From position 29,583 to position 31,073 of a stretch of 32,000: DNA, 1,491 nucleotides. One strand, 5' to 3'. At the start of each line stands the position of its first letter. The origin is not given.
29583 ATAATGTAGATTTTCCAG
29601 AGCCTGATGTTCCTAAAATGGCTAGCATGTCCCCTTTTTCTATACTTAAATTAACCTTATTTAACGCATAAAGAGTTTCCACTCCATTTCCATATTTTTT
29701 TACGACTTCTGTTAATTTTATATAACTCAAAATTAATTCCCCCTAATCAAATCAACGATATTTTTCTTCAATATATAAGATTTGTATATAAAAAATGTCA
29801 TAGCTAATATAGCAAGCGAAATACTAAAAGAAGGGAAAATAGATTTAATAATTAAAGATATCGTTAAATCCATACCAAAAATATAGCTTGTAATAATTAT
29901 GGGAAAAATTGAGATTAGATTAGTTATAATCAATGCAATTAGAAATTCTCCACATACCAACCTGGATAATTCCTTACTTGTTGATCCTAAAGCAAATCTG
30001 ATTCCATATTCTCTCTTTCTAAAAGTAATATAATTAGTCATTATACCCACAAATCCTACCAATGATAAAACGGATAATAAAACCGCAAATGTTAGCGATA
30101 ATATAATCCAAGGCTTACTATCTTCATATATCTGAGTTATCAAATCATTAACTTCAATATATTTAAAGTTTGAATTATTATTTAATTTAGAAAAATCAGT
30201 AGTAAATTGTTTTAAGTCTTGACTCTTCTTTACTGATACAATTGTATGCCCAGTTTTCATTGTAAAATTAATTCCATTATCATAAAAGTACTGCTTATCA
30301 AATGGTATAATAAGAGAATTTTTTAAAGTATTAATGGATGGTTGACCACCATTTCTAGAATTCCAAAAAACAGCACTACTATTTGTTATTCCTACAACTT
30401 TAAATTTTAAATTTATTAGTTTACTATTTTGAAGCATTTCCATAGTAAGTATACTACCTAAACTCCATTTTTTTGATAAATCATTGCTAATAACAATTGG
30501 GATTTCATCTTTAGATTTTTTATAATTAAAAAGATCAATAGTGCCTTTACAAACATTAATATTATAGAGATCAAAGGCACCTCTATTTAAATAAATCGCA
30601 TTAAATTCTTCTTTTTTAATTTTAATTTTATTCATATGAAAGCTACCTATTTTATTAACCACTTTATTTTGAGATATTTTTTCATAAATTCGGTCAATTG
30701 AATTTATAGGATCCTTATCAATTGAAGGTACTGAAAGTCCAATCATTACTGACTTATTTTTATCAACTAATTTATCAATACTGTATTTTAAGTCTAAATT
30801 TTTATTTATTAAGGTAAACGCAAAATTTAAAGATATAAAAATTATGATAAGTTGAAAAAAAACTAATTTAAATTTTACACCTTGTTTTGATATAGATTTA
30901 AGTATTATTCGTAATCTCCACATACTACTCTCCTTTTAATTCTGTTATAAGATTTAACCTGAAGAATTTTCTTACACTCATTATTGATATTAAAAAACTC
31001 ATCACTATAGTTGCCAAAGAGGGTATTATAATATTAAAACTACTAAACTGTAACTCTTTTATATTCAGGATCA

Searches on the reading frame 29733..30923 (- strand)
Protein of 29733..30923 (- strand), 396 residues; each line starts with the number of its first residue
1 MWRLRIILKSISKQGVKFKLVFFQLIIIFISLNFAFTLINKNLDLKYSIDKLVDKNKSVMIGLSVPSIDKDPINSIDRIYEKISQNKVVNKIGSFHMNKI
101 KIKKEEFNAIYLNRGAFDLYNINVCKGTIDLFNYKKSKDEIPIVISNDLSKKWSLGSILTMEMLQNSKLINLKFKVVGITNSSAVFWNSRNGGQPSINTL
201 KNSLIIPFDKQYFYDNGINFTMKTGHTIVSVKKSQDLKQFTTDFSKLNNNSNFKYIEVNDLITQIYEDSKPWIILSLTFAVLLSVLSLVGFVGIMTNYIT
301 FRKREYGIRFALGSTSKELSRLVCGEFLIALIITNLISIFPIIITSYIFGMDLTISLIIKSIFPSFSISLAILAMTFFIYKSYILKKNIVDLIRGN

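Call 62: search_protein_families(library=pfam, proteins=[window:29733-30923:-], max_evalue=0.001)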
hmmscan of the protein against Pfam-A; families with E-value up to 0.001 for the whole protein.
window:29733-30923:- (396 aa): 1 family
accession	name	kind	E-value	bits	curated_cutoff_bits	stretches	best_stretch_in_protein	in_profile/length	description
PF02687.27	FtsX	-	5e-06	27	25.5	1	278-388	2-119/120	FtsX-like permease C-terminal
